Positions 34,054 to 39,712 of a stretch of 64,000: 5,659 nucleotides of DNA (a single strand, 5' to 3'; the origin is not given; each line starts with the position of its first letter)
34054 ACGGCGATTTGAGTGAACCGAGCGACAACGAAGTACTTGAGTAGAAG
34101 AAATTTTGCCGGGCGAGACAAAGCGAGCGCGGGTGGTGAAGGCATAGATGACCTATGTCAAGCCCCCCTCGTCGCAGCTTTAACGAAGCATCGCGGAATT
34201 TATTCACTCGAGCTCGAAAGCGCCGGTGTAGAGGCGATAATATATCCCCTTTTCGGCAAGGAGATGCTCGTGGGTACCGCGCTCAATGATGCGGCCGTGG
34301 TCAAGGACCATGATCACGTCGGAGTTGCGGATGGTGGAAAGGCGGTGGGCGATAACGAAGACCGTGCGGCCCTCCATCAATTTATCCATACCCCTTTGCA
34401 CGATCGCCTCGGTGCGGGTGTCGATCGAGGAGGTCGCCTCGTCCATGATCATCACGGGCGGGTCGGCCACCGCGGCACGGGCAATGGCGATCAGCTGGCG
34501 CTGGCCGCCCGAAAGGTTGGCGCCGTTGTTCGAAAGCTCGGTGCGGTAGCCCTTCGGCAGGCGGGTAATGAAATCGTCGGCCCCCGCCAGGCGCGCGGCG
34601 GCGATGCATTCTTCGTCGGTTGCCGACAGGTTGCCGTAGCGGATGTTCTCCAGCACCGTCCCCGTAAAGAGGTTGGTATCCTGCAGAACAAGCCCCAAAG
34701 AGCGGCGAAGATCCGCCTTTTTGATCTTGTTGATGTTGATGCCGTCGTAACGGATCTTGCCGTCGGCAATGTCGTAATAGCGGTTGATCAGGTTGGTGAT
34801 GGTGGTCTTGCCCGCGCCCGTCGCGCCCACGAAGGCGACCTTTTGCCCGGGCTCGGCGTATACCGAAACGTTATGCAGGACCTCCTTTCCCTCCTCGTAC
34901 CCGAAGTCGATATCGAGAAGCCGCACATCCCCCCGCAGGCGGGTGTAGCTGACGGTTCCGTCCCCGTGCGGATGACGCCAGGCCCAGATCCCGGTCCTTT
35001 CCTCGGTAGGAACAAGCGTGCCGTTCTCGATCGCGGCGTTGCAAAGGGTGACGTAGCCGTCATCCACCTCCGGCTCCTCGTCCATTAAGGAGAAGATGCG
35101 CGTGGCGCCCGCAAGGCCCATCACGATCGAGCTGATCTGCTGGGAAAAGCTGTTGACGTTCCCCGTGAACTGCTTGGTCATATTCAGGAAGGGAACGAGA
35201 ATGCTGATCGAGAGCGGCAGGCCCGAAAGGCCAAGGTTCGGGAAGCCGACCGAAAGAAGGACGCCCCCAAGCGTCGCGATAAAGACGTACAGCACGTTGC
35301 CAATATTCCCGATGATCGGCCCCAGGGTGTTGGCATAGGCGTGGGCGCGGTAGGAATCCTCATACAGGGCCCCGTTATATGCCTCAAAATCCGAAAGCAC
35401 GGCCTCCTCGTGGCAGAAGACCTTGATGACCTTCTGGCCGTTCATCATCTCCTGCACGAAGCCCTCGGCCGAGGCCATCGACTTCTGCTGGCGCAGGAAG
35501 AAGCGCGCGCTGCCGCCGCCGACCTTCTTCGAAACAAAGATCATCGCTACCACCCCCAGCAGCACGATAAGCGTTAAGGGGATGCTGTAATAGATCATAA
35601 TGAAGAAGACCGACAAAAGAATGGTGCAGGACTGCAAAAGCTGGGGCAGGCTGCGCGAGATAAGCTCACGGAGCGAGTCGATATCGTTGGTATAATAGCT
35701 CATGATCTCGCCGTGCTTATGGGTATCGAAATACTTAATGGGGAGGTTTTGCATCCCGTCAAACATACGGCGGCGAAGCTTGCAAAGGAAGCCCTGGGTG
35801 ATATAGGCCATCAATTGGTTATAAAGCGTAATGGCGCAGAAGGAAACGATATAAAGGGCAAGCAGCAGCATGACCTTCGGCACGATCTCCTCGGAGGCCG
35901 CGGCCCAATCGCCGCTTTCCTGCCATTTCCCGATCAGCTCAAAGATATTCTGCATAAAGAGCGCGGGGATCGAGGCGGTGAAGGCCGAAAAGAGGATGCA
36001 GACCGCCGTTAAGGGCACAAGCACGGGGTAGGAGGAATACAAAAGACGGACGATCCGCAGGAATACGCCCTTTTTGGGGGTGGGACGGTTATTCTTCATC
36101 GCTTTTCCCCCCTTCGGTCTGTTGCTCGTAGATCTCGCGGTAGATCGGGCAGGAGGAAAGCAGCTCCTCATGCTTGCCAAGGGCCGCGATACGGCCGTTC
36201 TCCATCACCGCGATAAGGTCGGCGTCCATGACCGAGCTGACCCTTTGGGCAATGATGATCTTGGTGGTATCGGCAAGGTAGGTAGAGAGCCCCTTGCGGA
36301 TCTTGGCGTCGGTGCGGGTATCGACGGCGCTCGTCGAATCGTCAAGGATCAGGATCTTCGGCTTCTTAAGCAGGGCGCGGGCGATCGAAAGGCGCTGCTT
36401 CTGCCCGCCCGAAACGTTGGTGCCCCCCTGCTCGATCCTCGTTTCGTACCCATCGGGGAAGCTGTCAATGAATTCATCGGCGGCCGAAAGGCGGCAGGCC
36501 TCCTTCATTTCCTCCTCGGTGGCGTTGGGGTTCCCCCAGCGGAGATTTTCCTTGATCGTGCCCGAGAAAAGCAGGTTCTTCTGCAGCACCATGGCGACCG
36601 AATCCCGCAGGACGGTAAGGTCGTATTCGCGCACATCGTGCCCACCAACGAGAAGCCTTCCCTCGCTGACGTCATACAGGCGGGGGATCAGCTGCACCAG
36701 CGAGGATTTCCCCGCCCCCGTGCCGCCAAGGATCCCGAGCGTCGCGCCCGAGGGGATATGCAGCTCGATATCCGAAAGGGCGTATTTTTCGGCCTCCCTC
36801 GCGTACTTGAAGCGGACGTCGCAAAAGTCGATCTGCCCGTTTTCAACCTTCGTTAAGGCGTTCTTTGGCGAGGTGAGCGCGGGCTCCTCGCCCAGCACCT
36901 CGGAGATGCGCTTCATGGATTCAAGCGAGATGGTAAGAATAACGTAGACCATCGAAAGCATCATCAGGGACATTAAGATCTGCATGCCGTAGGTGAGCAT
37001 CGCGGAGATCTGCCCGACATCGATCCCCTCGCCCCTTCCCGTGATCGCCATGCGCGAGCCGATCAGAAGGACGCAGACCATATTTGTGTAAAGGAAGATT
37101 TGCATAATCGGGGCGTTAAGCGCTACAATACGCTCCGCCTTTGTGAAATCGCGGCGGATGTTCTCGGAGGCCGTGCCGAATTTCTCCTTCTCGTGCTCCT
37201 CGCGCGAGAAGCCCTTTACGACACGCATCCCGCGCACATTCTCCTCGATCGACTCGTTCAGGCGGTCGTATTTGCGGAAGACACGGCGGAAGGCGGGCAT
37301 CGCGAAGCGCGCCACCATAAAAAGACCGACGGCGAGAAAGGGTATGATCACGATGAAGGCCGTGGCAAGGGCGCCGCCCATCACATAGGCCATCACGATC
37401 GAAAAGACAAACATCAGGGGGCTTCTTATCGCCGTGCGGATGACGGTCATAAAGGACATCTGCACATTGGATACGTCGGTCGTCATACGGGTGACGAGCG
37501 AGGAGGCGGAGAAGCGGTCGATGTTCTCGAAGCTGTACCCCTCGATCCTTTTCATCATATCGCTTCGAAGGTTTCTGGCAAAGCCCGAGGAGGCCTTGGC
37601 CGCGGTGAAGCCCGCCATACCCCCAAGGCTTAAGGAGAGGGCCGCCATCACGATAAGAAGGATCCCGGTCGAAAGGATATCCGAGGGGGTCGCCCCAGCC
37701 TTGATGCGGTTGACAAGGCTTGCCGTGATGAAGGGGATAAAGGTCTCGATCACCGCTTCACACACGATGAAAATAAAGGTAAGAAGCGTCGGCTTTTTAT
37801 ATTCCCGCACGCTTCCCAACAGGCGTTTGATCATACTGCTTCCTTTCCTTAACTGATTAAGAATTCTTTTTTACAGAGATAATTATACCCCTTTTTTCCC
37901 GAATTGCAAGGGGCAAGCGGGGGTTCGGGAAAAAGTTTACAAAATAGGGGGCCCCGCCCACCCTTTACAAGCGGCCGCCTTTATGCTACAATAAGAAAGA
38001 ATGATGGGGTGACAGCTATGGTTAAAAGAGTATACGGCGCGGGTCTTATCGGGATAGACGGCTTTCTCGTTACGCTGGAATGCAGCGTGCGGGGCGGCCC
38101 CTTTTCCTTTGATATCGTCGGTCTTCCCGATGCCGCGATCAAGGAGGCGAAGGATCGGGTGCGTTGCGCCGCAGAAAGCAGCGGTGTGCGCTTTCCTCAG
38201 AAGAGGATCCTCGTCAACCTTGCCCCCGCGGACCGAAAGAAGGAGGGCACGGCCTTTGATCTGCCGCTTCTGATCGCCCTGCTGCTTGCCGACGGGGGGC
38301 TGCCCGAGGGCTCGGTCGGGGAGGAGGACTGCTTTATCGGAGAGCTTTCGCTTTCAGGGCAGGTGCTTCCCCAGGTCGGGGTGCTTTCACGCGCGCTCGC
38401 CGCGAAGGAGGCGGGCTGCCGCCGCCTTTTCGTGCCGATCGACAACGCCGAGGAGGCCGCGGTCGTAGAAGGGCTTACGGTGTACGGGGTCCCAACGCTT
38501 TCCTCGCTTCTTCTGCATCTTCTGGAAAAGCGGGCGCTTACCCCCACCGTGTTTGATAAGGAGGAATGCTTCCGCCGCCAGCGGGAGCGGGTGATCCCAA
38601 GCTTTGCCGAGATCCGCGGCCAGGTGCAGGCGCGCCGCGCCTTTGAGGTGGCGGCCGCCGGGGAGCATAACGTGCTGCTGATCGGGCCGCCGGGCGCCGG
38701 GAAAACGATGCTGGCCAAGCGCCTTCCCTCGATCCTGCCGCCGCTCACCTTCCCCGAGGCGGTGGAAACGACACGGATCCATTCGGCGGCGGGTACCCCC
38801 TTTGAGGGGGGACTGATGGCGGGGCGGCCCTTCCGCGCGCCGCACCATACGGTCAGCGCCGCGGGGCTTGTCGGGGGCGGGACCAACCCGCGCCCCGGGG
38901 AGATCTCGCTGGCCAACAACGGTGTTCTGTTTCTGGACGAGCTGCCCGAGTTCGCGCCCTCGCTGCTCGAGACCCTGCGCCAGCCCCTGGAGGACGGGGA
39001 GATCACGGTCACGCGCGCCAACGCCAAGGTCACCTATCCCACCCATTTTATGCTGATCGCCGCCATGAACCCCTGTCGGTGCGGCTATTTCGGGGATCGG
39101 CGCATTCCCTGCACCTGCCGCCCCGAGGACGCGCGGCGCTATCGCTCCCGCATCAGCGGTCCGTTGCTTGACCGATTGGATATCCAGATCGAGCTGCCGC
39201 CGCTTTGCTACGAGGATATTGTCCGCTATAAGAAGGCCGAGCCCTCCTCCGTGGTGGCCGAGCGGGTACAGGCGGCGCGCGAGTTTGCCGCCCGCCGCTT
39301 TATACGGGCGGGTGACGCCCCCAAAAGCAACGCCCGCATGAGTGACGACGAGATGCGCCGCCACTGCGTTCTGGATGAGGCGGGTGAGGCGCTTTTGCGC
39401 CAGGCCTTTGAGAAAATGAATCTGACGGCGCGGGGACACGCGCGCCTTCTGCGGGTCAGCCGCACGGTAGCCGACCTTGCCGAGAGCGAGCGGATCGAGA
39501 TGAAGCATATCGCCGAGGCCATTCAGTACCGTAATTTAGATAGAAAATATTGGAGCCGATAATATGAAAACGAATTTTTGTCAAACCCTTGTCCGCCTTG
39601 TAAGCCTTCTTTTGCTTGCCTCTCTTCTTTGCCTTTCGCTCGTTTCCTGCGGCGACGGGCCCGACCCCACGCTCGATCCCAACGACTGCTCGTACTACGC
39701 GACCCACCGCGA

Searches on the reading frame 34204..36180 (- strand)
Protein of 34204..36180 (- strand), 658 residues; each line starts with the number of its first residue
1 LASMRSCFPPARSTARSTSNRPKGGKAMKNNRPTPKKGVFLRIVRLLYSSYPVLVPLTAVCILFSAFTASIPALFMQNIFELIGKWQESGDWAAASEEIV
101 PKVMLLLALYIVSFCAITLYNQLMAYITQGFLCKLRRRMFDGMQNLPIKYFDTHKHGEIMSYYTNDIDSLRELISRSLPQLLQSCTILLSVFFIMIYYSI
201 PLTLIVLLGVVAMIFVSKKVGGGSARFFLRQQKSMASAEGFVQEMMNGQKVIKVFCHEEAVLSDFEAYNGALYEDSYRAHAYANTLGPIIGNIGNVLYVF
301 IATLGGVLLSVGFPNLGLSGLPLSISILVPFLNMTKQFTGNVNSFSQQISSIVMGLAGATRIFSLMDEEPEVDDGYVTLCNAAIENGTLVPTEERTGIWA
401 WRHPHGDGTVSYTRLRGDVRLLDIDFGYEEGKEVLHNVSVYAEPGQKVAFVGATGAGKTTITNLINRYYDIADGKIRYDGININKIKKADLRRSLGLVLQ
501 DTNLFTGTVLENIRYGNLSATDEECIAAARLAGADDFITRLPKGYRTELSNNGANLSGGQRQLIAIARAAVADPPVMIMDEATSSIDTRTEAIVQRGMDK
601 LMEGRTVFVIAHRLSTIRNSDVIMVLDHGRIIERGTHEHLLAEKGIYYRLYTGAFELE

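Call 62: search_protein_families(library=pfam, proteins=[window:34204-36180:-], max_evalue=0.00001)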
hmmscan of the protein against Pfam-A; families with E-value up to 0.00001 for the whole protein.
window:34204-36180:- (658 aa): 3 families
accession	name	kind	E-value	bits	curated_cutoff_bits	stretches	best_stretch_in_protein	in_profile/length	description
PF00664.28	ABC_membrane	-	3e-43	148.9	28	1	58-325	4-266/274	ABC transporter transmembrane region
PF00005.33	ABC_tran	-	1.2e-28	100.9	25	1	435-584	1-137/137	ABC transporter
PF02463.25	SMC_N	-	2.6e-06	27.5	40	1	443-624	135-209/220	RecF/RecN/SMC N terminal domain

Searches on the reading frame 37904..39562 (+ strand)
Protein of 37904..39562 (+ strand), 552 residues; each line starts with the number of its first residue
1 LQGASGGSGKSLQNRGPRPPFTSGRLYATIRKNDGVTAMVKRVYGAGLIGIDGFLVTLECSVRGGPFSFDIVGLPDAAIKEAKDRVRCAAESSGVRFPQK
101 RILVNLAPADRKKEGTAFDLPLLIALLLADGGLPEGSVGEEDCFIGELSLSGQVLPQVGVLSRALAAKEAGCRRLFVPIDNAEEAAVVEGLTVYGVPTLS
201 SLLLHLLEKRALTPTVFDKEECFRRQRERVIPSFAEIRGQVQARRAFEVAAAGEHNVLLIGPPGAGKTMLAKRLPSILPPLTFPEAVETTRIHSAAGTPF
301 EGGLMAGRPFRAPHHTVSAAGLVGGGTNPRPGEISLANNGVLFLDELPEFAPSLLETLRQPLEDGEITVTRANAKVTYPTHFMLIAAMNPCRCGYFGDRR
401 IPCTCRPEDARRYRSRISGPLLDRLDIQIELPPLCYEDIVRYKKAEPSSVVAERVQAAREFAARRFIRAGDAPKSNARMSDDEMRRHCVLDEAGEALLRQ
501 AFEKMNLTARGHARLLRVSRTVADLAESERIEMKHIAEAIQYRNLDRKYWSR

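Call 62: search_protein_families(library=pfam, proteins=[window:37904-39562:+], max_evalue=0.00001)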
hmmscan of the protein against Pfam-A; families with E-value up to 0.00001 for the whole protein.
window:37904-39562:+ (552 aa): 6 families
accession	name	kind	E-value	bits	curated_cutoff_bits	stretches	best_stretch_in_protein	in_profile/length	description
PF01078.27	Mg_chelatase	-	2.8e-92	308.2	20.3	1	234-436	2-204/207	Magnesium chelatase, subunit ChlI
PF13541.12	ChlI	-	5.5e-35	120.3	27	1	59-181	2-121/121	Subunit ChlI of Mg-chelatase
PF13335.12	Mg_chelatase_C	-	9.9e-30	103.4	26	1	446-543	2-94/94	Magnesium chelatase, subunit ChlI C-terminal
PF07728.20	AAA_5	-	8.6e-11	42.4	22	1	256-391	1-124/139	AAA domain (dynein-related subfamily)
PF00493.29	MCM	-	4.2e-08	33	23.3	0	331-395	114-178/224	MCM P-loop domain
PF00158.32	Sigma54_activat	-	7.6e-08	32.7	20.2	0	324-389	79-142/168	Sigma-54 interaction domain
